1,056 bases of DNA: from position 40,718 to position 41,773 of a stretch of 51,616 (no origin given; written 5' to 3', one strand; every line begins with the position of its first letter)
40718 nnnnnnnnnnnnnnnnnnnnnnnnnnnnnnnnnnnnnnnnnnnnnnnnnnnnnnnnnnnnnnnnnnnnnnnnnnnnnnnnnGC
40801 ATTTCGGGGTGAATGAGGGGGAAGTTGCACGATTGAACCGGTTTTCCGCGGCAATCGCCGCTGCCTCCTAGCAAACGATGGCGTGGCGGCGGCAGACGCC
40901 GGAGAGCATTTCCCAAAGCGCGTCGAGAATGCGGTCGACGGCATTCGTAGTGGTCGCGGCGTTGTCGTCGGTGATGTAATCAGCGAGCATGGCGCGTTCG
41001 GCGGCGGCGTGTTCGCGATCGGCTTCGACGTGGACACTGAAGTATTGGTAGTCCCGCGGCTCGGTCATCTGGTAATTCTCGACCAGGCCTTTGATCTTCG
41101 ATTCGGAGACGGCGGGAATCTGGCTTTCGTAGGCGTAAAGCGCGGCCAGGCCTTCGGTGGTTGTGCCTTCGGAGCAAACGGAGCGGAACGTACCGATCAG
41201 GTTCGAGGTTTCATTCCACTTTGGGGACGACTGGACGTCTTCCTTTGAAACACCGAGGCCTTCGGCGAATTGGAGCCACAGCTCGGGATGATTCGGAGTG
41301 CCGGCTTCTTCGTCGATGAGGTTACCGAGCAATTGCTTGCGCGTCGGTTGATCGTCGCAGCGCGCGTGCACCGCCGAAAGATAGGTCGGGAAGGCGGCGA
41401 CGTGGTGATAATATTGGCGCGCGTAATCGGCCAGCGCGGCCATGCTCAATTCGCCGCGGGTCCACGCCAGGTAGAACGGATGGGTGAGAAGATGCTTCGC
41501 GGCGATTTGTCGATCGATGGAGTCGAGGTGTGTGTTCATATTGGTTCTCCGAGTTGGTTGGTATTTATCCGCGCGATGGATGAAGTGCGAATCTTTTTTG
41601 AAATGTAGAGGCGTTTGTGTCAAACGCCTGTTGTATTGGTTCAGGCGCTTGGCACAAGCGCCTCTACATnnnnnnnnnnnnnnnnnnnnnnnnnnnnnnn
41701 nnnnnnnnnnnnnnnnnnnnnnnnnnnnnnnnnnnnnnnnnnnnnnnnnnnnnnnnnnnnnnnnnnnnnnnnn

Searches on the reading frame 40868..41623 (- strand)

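Call 43: search_protein_families(library=pfam, proteins=[window:40868-41623:-], max_evalue=0.00001)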
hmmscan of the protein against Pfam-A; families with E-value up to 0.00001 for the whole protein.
window:40868-41623:- (251 aa): 2 families
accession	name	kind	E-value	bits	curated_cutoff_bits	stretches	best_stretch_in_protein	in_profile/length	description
PF14518.11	Haem_oxygenas_2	-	6.9e-33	114.4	28.9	1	66-231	2-168/177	Iron-containing redox enzyme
PF03070.21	TENA_THI-4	-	3.1e-27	96.2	22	1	43-229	9-189/210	TENA/THI-4/PQQC family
